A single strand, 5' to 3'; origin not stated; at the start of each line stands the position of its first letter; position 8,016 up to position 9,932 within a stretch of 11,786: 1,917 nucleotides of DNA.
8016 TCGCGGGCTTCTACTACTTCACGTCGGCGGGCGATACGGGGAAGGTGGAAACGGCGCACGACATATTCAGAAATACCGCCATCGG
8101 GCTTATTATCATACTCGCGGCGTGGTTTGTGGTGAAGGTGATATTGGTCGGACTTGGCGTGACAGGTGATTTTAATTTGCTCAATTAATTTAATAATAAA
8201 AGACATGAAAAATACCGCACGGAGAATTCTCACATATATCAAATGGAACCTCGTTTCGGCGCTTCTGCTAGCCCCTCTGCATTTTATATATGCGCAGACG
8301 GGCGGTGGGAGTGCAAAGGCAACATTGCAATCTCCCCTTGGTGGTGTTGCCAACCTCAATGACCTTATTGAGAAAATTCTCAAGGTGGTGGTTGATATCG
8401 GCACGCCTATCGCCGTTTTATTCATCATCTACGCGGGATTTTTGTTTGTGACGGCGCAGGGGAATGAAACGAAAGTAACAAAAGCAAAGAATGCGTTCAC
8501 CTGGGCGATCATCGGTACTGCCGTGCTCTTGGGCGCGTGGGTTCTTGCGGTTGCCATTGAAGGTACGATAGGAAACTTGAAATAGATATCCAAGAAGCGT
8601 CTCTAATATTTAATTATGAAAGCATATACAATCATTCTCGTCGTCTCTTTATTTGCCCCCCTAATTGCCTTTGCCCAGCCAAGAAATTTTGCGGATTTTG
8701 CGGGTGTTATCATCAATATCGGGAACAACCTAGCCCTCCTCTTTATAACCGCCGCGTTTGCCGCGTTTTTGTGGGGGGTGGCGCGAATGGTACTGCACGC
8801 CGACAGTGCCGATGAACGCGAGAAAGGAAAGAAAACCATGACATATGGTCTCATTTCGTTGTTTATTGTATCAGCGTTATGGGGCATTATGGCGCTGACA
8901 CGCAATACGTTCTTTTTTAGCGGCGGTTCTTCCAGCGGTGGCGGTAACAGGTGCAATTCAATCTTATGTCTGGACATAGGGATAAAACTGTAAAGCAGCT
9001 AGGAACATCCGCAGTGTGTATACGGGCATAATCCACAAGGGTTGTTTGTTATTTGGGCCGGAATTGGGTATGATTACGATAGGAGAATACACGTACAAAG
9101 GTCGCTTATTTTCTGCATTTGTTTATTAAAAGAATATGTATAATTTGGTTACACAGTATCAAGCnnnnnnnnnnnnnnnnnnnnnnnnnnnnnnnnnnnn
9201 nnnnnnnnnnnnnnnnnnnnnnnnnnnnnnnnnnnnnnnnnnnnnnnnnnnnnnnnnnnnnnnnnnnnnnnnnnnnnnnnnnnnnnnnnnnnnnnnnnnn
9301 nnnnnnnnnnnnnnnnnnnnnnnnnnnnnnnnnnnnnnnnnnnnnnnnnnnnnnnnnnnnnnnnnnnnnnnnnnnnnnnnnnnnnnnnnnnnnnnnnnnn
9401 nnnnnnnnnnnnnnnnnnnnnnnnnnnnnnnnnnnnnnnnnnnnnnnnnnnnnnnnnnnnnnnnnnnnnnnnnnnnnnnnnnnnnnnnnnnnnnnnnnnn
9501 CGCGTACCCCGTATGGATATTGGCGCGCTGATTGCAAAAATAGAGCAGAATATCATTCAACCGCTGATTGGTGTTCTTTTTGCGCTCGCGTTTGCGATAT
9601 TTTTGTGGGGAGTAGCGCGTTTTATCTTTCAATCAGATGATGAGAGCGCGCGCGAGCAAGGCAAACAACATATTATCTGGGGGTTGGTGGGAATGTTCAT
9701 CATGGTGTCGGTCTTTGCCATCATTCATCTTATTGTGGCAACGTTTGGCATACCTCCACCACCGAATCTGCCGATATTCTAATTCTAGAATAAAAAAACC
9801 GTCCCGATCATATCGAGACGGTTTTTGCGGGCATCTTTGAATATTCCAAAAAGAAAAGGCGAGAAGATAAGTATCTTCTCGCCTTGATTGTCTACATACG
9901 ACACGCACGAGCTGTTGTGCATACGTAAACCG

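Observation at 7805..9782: Tandem array of five divergent paralogous small secreted two-TM proteins (T4SS VirB2/TrbC pilin-like)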

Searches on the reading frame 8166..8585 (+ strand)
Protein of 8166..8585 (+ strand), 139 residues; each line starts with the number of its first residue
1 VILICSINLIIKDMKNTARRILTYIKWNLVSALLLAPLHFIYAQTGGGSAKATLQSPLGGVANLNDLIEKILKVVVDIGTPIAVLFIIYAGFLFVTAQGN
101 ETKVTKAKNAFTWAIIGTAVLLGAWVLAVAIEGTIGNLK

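Call 3: search_protein_families(library=pfam, proteins=[window:8166-8585:+], max_evalue=1)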
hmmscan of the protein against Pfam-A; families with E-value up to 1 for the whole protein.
window:8166-8585:+ (139 aa): 5 families
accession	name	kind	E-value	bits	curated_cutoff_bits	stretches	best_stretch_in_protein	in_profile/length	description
PF18895.5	T4SS_pilin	-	1.9e-11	44.3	26.6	1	61-130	2-70/71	Type IV secretion system pilin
PF04956.18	TrbC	-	3.5e-05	24.4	27.9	1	42-125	29-92/98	TrbC/VIRB2 pilin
PF04290.18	DctQ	-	0.013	15.9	28.3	1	66-131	59-123/132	Tripartite ATP-independent periplasmic transporters, DctQ component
PF02308.21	MgtC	-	0.42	11.4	31.4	1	81-131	54-104/121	MgtC family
PF11190.13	DUF2976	-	0.59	10.5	28.2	1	62-131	10-78/87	Protein of unknown function (DUF2976)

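Call 4: search_protein_families(library=ncbifam, proteins=[window:8166-8585:+], max_evalue=1)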
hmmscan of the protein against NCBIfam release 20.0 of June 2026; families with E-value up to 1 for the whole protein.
window:8166-8585:+ (139 aa): 2 families
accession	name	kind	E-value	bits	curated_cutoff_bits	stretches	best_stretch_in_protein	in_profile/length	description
NF045849.1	ICE_MMCAP2_0565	equivalog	1.8e-07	30.8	40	1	63-135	8-80/80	Mbov_0395 family pilin-like conjugal transfer protein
TIGR03745.1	conj_TIGR03745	hypoth_equivalog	0.12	12.2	52.5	1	55-131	22-95/105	TIGR03745 family integrating conjugative element membrane protein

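Call 43: search_solved_structures(query=A3, max_evalue=10, show_alignments=3)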
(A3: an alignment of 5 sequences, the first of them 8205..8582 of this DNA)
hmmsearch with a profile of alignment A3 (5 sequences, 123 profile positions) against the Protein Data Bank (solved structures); distinct sequences matched with E-value up to 10: 1.
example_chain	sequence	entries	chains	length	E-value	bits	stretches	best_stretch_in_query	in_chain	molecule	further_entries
6vy1_A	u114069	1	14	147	0.56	13.7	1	32-66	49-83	Prefoldin subunit alpha 2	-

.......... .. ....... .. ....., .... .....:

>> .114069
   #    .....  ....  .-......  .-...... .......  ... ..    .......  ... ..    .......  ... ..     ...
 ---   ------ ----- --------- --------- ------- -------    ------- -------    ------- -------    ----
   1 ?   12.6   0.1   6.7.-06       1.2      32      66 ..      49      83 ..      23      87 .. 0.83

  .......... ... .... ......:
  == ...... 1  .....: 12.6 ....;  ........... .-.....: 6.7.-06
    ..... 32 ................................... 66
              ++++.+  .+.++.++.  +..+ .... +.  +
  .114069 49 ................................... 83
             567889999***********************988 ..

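Call 44: search_protein_families(library=phrogs, proteins=[window:8205-8585:+], max_evalue=0.1)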
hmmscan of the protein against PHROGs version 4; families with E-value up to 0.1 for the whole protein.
window:8205-8585:+ (126 aa): 1 family
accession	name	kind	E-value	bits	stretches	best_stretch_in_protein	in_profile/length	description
phrog_5422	-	unknown function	0.096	14.1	1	53-87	81-115/148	-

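Call 59: search_protein_families(library=pfam, alignment_id=A5, max_evalue=0.001)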
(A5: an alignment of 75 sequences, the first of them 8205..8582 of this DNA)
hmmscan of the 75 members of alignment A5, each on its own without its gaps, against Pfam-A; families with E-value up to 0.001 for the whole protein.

A. member 1, window:8205-8582:+ (126 aa): 2 families
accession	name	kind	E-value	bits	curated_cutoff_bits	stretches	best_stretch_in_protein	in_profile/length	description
PF18895.5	T4SS_pilin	-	8.1e-12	45.5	26.6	1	48-117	2-70/71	Type IV secretion system pilin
PF04956.18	TrbC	-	2.3e-05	24.9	27.9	1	29-112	29-92/98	TrbC/VIRB2 pilin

B. families by the number of members that match (of 75 scanned): 5 families
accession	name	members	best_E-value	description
PF18895.5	T4SS_pilin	73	2.8e-14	Type IV secretion system pilin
PF04956.18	TrbC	60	4.2e-10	TrbC/VIRB2 pilin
PF01554.23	MatE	2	1.3e-05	MatE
PF19607.4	DUF6112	2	0.00051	Family of unknown function (DUF6112)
PF11190.13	DUF2976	1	0.00041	Protein of unknown function (DUF2976)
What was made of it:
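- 8205..8585 (+): Pilin B (126 aa from the ATG at 8205), class B, the most TrbC/VirB2-like member. It has a leader ending IYA|Q and a roughly 25-aa extracellular N-terminal segment. Of 75 class-B sequences (74 orthologues plus the window's B), 73 match PF18895 and 60 match TrbC at E<=1e-3 (call 59).
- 60 of 75 class-B sequences match TrbC/VirB2 (call 59).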

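Call 60: search_solved_structures(query=A5, max_evalue=10, show_alignments=3)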
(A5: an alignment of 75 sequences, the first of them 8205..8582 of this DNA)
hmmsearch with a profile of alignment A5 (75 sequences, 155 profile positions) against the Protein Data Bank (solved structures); distinct sequences matched with E-value up to 10: 0.
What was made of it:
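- Tried and rejected: The class-B profiles gave no meaningful hit (calls 43, 60).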

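Call 95: find_homologous_proteins(query=window:8205-8585:+, max_evalue=0.001)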
Query window:8205-8585:+ (126 aa): 98 proteins with E <= 0.001 among 155 candidates.
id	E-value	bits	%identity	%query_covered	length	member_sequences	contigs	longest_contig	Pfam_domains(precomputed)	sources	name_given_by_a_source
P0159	2.1e-61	223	87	100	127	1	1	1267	PF18895.6,PF04956.19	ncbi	-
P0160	2.2e-61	223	84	99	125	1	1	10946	PF18895.6,PF04956.19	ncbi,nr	ncbi:MAG: pilin, partial [Patescibacteria group bacterium]|nr:pilin [Patescibacteria group bacterium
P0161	8.1e-61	222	84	100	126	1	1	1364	PF18895.6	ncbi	-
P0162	2.7e-60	220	83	100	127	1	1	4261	PF18895.6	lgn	-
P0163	1.1e-58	215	83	100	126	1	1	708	PF18895.6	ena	-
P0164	4.7e-52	193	78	94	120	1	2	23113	PF18895.6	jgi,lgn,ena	-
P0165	1.6e-46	175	100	68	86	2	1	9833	-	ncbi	ncbi:MAG: hypothetical protein AAB773_01815, partial [Patescibacteria group bacterium]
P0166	6.1e-39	151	72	90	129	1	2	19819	PF18895.6,PF04956.19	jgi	-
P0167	1.7e-36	143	94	63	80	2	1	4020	PF18895.6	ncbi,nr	ncbi:MAG: pilin, partial [Candidatus Yonathbacteria bacterium]|nr:pilin [Candidatus Yonathbacteria b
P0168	2.0e-30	123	82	60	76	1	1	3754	-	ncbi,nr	ncbi:MAG: hypothetical protein NUV42_01150, partial [Candidatus Yonathbacteria bacterium]|nr:hypothe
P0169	8.8e-30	121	54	99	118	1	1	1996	PF18895.6,PF04956.19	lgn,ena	-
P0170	9.1e-26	108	52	98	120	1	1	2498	PF18895.6,PF04956.19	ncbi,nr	ncbi:MAG: hypothetical protein HZC03_02020 [Candidatus Lloydbacteria bacterium]|nr:hypothetical prot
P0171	3.1e-25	107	61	73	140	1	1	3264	PF18895.6,PF04956.19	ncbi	-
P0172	3.9e-25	106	55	85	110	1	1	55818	PF18895.6,PF04956.19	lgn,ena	-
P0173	4.4e-25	106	50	96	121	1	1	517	PF18895.6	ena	-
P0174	5.1e-25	106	61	75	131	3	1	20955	PF18895.6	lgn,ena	-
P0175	5.8e-25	106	56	75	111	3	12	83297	PF18895.6,PF04956.19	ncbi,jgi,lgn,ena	ncbi:MAG TPA: pilin [Candidatus Paceibacterota bacterium]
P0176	1.5e-24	104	50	99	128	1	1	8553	PF18895.6,PF04956.19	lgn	-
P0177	3.6e-24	103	53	89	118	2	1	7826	PF18895.6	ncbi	-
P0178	8.9e-23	99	51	91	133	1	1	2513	PF18895.6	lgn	-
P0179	2.0e-22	98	54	82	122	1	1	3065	PF18895.6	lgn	-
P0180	2.6e-22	97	54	69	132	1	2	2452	PF18895.6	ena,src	-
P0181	5.7e-22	96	55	66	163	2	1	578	PF18895.6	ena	-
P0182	1.2e-21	95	45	100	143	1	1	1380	PF18895.6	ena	-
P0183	1.9e-21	95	44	91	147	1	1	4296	PF18895.6,PF04956.19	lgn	-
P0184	2.2e-21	94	52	76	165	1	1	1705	PF18895.6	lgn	-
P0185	2.3e-21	94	58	68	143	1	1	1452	PF18895.6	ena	-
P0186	5.8e-21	93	55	68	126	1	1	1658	PF18895.6,PF04956.19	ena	-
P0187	6.3e-21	93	42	99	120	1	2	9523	PF18895.6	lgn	-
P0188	6.5e-21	93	52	74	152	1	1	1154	PF18895.6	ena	-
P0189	9.2e-21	92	43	97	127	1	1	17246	PF18895.6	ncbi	-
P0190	1.1e-20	92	44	95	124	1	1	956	PF18895.6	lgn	-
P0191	1.3e-20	92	44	90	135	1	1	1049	PF18895.6,PF04956.19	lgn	-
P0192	1.3e-20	92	53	73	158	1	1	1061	PF18895.6,PF04956.19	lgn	-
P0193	1.6e-20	92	50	81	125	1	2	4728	PF18895.6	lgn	-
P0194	1.9e-20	91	64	58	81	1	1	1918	PF18895.6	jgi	-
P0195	2.2e-20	91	53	67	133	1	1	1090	PF18895.6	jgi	-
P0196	3.1e-20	91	53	68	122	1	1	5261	PF18895.6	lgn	-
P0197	3.5e-20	90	50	78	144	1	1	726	PF18895.6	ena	-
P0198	5.3e-20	90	56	67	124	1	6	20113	PF18895.6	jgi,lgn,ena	-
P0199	5.5e-20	90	48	87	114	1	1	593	PF18895.6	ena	-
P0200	6.9e-20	89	56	71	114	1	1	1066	PF18895.6,PF04956.19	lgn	-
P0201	7.6e-20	89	54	65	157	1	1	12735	PF18895.6,PF04956.19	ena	-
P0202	8.2e-20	89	47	84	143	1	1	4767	PF18895.6,PF04956.19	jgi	-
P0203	9.2e-20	89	41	95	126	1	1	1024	PF18895.6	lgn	-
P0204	1.0e-19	89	41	95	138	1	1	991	PF18895.6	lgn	-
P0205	1.8e-19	88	46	85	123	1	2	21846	PF18895.6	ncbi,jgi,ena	-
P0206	2.9e-19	87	43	90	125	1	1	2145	PF18895.6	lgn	-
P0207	3.1e-19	87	47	85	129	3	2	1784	PF18895.6,PF04956.19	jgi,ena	jgi:hypothetical protein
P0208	3.1e-19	87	58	64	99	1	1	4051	PF18895.6,PF19607.5,PF04956.19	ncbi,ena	-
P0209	3.4e-19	87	50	75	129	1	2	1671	PF18895.6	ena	-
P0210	4.8e-19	87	44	85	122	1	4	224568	PF18895.6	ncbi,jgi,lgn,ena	ncbi:MAG: hypothetical protein WCO12_03540 [bacterium]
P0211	5.7e-19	87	50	73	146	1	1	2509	PF18895.6,PF04956.19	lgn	-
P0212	5.7e-19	87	53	71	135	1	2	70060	PF18895.6,PF04956.19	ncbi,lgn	-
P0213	5.9e-19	86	61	60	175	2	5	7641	PF18895.6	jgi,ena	-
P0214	6.6e-19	86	44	95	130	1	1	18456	PF18895.6,PF04956.19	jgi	-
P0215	7.0e-19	86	53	74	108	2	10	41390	PF18895.6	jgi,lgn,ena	-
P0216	1.8e-18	85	47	89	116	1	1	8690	PF18895.6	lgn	-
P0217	1.8e-18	85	43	99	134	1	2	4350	PF18895.6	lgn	-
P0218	3.5e-18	84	46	75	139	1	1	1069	PF18895.6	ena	-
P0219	3.5e-18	84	60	65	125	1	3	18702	PF18895.6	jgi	-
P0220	3.6e-18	84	42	83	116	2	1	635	PF18895.6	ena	-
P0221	3.8e-18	84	52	67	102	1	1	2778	PF18895.6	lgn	-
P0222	6.7e-18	83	49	69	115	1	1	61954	PF18895.6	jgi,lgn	jgi:hypothetical protein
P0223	1.2e-17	82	42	90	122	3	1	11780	PF18895.6,PF04956.19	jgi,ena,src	-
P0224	1.3e-17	82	45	87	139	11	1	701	PF18895.6,PF04956.19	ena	-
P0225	3.0e-17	81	44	95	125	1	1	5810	PF18895.6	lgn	-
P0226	3.0e-17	81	50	76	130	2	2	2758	PF18895.6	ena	-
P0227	4.2e-17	81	55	55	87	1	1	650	PF18895.6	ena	-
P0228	8.5e-17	80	53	71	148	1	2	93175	PF18895.6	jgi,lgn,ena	jgi:hypothetical protein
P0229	9.8e-17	79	52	67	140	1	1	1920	PF18895.6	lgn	-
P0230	1.2e-16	79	51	65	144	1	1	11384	PF18895.6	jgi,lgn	-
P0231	1.6e-16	79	50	79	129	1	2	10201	PF18895.6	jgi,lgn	-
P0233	2.3e-16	78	48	67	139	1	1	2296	PF18895.6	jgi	jgi:hypothetical protein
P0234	8.9e-16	76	55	69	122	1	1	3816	PF18895.6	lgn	-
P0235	9.6e-16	76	39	94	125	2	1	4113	PF18895.6,PF04956.19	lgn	-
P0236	1.5e-15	75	43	88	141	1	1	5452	PF18895.6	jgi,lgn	-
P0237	1.8e-15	75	38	99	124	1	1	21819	PF18895.6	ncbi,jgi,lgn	-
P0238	1.9e-15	75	45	85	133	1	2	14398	PF18895.6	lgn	-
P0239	3.3e-15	74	48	67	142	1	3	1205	PF18895.6,PF04956.19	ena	-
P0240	3.3e-15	74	63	39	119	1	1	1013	PF18895.6,PF04956.19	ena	-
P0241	4.6e-15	74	65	49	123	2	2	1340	PF18895.6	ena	-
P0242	7.1e-15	73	44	78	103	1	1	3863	PF18895.6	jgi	jgi:hypothetical protein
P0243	1.1e-14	73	63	49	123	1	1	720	PF18895.6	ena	-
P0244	1.4e-14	72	48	72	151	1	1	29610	PF18895.6,PF04956.19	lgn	-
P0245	1.7e-14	72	47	79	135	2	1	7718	PF18895.6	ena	-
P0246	2.1e-14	72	42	71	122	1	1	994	PF18895.6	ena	-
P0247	1.3e-13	69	49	58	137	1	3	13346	PF18895.6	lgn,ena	-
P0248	1.7e-13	69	47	67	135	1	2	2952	PF18895.6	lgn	-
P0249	7.1e-13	67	49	66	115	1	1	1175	PF18895.6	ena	-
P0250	1.3e-12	66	55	58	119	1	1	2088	PF18895.6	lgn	-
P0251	8.1e-12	63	44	98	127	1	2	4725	PF18895.6,PF04956.19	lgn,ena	-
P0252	1.1e-11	63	41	91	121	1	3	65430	PF18895.6,PF04956.19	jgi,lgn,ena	-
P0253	1.0e-6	47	45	52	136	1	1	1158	PF18895.6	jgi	jgi:hypothetical protein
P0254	6.1e-6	44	46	55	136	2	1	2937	PF18895.6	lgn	-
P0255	8.6e-5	41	46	43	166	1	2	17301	PF18895.6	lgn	-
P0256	8.6e-4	38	49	33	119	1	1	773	PF18895.6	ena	-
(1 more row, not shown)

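Call 96: find_encoding_contigs(protein=P0252, flank=10000, max_places=1)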
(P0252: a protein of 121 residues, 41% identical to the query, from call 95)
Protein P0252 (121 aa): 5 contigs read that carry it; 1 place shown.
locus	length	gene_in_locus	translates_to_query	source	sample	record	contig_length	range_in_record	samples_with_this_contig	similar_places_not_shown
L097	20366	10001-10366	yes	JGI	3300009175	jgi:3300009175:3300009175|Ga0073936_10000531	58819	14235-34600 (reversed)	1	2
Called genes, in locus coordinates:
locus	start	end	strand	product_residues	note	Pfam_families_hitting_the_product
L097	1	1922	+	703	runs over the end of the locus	PF02518:HATPase_c, PF00204:DNA_gyraseB, PF01751:Toprim, PF00986:DNA_gyraseB_C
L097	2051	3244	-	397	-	PF00575:S1 (weak), PF21543:CvfB_2nd (faint), PF23459:S1_RRP5 (faint), PF00575:S1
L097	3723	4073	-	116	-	PF04480:DUF559, PF18741:MTES_1575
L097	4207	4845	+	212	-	PF13483:Lactamase_B_3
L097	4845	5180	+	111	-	-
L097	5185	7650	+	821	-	PF00521:DNA_topoisoIV, PF03989:DNA_gyraseA_C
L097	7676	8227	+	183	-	PF01209:Ubie_methyltran, PF08704:GCD14 (weak), PF01135:PCMT, PF13847:Methyltransf_31, PF08241:Methyltransf_11, PF08242:Methyltransf_12, PF13649:Methyltransf_25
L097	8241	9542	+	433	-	PF01547:SBP_bac_1, PF13416:SBP_bac_8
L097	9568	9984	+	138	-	PF18895:T4SS_pilin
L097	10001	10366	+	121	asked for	PF04956:TrbC, PF18895:T4SS_pilin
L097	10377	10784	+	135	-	PF18895:T4SS_pilin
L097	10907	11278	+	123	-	PF18895:T4SS_pilin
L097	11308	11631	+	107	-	PF18895:T4SS_pilin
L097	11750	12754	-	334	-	-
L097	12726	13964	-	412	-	-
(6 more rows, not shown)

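Call 97: find_encoding_contigs(protein=P0210, flank=10000, max_places=1)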
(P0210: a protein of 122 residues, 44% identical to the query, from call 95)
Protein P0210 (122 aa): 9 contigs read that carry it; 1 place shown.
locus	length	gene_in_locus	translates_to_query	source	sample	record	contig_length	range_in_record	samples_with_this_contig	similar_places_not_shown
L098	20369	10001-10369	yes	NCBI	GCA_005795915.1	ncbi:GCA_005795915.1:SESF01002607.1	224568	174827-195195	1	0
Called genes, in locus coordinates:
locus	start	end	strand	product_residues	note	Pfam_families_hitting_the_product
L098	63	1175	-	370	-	PF00575:S1 (weak), PF21543:CvfB_2nd (faint), PF23459:S1_RRP5 (faint), PF00575:S1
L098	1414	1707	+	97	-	-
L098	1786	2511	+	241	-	PF04402:SIMPL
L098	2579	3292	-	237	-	PF07826:IMP_cyclohyd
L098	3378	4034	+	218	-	PF13483:Lactamase_B_3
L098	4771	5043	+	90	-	-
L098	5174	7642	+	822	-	PF00521:DNA_topoisoIV, PF03989:DNA_gyraseA_C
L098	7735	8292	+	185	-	PF01209:Ubie_methyltran, PF01728:FtsJ (weak), PF13847:Methyltransf_31, PF08241:Methyltransf_11, PF13649:Methyltransf_25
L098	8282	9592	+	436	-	-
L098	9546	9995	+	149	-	PF18895:T4SS_pilin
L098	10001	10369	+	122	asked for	PF18895:T4SS_pilin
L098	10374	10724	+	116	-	PF18895:T4SS_pilin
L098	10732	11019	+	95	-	PF18895:T4SS_pilin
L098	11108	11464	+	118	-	PF18895:T4SS_pilin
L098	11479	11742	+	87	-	PF18895:T4SS_pilin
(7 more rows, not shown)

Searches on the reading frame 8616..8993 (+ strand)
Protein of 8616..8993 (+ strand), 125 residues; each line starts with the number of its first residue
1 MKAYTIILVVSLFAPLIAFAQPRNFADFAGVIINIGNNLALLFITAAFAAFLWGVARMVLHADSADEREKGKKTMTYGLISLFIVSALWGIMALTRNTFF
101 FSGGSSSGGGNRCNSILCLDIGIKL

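Call 3: search_protein_families(library=pfam, proteins=[window:8616-8993:+], max_evalue=1)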
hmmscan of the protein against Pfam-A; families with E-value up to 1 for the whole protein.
window:8616-8993:+ (125 aa): 4 families
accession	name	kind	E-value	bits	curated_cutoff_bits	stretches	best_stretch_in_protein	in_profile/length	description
PF18895.5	T4SS_pilin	-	1.2e-06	28.9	26.6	1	32-91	9-67/71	Type IV secretion system pilin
PF13687.11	DUF4153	-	0.011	15.3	27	1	7-103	96-201/373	Domain of unknown function (DUF4153)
PF25592.1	DUF7937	-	0.056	12.7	31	1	13-97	256-339/402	Domain of unknown function (DUF7937)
PF19764.4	DUF6251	-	0.22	11.8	26.5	1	30-72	78-118/126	Family of unknown function (DUF6251)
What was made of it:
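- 8616..8993 (+): Pilin C (125 aa), the fastest-evolving slot. It has a Gly/Ser-rich C-terminal tail with two cysteines. PF18895 28.9 bits (call 3).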

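Call 4: search_protein_families(library=ncbifam, proteins=[window:8616-8993:+], max_evalue=1)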
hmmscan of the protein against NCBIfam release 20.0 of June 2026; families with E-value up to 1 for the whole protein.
window:8616-8993:+ (125 aa): 3 families
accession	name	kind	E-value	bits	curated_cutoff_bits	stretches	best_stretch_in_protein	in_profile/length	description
NF045849.1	ICE_MMCAP2_0565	equivalog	0.00057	19.5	40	1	39-93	19-74/80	Mbov_0395 family pilin-like conjugal transfer protein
TIGR03943.1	TIGR03943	equivalog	0.063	12.7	88.8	1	38-89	12-71/221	TIGR03943 family putative permease subunit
NF004933.0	PRK06287.1-4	equivalog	0.12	12.6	238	1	3-36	24-56/122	cobalt transport protein CbiN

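Call 44: search_protein_families(library=phrogs, proteins=[window:8616-8993:+], max_evalue=0.1)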
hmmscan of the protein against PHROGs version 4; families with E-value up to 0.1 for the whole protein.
window:8616-8993:+ (125 aa): 0 families

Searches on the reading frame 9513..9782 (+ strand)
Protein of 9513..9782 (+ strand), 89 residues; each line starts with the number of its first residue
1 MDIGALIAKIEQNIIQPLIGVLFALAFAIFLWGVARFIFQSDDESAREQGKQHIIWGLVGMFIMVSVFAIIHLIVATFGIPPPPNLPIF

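Call 3: search_protein_families(library=pfam, proteins=[window:9513-9782:+], max_evalue=1)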
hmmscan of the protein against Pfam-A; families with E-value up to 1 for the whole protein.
window:9513-9782:+ (89 aa): 13 families
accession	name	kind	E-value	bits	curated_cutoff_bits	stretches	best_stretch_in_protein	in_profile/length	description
PF18895.5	T4SS_pilin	-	2.1e-08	34.5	26.6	1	7-71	5-68/71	Type IV secretion system pilin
PF16192.10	PMT_4TMC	-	0.031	14.2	32.4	1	23-83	129-189/202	C-terminal four TMM region of protein-O-mannosyltransferase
PF19545.4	DUF6069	-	0.032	14.8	27.2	1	14-73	7-65/129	Family of unknown function (DUF6069)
PF10101.14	DUF2339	-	0.033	13.4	33.6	1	20-61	247-288/659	Predicted membrane protein (DUF2339)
PF20108.4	DUF6498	-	0.039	13.6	23.7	1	19-74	76-127/207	Family of unknown function (DUF6498)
PF06570.16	DUF1129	-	0.042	13.9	29.1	1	21-78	118-175/207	Protein of unknown function (DUF1129)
PF07895.16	DUF1673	-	0.056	13.8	30.4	1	12-76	79-141/204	Protein of unknown function (DUF1673)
PF20176.3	DUF6541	-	0.058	12.1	29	1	17-84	50-117/646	Family of unknown function (DUF6541)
PF08733.15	PalH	-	0.15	11.5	34.1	1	14-76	221-274/332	PalH/RIM21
PF11992.13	TgpA_N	-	0.17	11.3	30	1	17-71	123-181/333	TgpA N-terminal domain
PF15062.11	ARL6IP6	-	0.21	12.2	27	0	45-84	18-57/86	Haemopoietic lineage transmembrane helix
PF15938.10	DUF4750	-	0.46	10.7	27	1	14-35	9-30/54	Domain of unknown function (DUF4750)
PF03994.20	DUF350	-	0.49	10.9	26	0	23-76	46-98/133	Domain of Unknown Function (DUF350)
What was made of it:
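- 9513..9782 (+): Pilin E (89 aa), the leaderless terminal member of the array. PF18895 34.5 bits (call 3).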

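Call 4: search_protein_families(library=ncbifam, proteins=[window:9513-9782:+], max_evalue=1)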
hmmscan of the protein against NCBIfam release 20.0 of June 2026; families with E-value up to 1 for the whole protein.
window:9513-9782:+ (89 aa): 6 families
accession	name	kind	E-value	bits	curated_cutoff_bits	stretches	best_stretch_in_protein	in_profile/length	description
NF045849.1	ICE_MMCAP2_0565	equivalog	7.2e-08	32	40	1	6-77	8-79/80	Mbov_0395 family pilin-like conjugal transfer protein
NF045937.1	MSC_0624_12TM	equivalog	0.0037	15.9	70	1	9-78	237-304/445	MSC_0624 family F1-like ATPase-associated membrane protein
NF038018.1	qmoC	equivalog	0.085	12.3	300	1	40-77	213-250/360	quinone-interacting membrane-bound oxidoreductase complex subunit QmoC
TIGR03943.1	TIGR03943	equivalog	0.096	12.1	88.8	1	17-73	12-72/221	TIGR03943 family putative permease subunit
TIGR03927.1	T7SS_EssA_Firm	equivalog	0.44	10.4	32.45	0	43-74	111-146/151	type VII secretion protein EssA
NF041554.1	SA1362_fam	subfamily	0.45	10.7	42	1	7-49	17-58/70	SA1362 family protein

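Call 44: search_protein_families(library=phrogs, proteins=[window:9513-9782:+], max_evalue=0.1)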
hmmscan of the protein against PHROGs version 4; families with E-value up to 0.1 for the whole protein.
window:9513-9782:+ (89 aa): 0 families

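Call 98: predict_structure(alignment_id=A6)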
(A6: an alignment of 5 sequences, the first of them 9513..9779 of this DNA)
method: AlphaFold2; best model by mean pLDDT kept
length: 89 residues; sequences in the alignment: 5
mean_pLDDT: 82.4   pTM: 0.62
mean pLDDT of the five models: 82.4, 80.4, 80.3, 79.6, 78.1
residues with pLDDT >= 90: 38; 70-90: 38; 50-70: 11; < 50: 2
segments of 3 or more residues with pLDDT < 50: none
pLDDT, mean of each block of 10 residues (from residue 1): 70 79 92 93 91 93 88 76 56
secondary structure, 60 per line:
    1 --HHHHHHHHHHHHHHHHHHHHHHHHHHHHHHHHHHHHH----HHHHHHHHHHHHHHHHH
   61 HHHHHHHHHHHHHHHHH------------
elements in order: H3-39 H44-77
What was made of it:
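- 9513..9782 (+): AlphaFold gives pLDDT 82.4 and helices 3-39 and 44-77 (call 98).
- On Pfam PF18895 T4SS_pilin: AlphaFold E: helices 3-39 and 44-77, pLDDT 82.4 (call 98).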
